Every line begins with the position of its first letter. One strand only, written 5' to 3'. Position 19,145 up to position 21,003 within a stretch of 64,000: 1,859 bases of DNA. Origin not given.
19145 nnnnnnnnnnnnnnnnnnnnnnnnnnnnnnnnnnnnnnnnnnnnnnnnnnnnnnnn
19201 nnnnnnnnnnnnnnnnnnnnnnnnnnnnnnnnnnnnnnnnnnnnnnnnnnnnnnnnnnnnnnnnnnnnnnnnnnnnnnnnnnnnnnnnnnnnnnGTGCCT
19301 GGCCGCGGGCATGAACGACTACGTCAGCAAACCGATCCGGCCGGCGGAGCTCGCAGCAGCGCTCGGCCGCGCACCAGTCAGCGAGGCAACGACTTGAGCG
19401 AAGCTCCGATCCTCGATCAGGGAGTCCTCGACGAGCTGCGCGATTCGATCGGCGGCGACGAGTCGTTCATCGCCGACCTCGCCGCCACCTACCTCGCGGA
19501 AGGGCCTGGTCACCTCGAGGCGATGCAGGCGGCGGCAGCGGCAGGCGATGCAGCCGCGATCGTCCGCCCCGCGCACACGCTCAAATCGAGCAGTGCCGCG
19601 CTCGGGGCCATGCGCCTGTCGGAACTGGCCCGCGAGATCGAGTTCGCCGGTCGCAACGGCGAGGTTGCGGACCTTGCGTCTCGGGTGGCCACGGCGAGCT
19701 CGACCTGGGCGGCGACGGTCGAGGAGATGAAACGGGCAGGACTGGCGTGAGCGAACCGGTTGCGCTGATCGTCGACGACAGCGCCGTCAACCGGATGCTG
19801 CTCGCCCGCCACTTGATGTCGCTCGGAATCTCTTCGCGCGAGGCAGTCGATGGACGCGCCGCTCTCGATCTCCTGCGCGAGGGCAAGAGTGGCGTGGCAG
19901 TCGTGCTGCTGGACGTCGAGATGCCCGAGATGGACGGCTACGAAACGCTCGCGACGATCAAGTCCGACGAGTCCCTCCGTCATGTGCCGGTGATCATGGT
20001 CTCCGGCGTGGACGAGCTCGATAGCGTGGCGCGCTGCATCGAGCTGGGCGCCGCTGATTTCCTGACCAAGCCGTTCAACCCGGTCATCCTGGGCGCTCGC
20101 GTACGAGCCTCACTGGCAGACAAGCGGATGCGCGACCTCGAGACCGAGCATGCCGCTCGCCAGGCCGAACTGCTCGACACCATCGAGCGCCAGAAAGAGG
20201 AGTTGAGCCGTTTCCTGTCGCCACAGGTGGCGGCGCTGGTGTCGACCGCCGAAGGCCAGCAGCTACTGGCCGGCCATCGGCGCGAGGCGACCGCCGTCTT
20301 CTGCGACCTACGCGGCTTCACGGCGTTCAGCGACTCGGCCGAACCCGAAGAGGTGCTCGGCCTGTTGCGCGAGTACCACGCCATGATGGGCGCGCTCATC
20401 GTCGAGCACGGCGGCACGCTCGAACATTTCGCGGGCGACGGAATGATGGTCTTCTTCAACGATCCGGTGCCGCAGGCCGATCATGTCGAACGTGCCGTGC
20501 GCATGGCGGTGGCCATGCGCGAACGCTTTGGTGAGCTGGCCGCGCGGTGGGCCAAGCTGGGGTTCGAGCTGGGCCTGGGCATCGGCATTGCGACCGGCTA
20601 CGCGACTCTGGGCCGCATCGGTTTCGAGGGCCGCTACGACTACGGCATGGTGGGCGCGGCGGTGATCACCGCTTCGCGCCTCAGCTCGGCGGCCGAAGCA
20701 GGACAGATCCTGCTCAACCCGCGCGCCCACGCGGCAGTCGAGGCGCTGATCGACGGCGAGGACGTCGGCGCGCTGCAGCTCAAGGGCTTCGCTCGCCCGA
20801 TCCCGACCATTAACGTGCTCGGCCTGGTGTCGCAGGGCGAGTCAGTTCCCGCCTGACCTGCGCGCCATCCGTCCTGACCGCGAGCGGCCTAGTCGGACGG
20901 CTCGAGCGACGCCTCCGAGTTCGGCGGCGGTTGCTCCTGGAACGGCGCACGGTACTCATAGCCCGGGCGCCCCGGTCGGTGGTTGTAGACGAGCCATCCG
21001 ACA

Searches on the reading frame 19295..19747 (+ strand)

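Call 45: search_protein_families(library=pfam, proteins=[window:19295-19747:+], max_evalue=0.0001)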
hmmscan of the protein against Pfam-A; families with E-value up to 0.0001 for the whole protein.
window:19295-19747:+ (151 aa): 1 family
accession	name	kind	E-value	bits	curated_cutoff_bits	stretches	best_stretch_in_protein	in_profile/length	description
PF01627.28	Hpt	-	8.2e-15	55.3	24.6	1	62-146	2-82/84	Hpt domain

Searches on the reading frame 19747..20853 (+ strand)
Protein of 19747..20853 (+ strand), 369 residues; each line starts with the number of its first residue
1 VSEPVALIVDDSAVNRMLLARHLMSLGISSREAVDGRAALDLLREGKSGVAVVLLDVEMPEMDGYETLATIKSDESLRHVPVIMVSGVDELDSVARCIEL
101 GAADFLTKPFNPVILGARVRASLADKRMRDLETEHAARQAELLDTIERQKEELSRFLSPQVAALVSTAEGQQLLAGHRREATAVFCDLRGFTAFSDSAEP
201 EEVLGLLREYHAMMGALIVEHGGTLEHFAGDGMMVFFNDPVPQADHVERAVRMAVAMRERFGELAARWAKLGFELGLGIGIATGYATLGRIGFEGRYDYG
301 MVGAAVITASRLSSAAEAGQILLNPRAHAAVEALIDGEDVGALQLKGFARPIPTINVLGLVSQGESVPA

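Call 45: search_protein_families(library=pfam, proteins=[window:19747-20853:+], max_evalue=0.0001)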
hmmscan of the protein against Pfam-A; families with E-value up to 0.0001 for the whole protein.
window:19747-20853:+ (369 aa): 2 families
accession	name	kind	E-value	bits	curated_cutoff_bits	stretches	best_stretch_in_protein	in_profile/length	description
PF00072.30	Response_reg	-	2.7e-25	89.2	30.2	1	7-119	2-110/111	Response regulator receiver domain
PF00211.25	Guanylate_cyc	-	9.4e-19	68.1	21.9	1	180-347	8-172/183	Adenylate and Guanylate cyclase catalytic domain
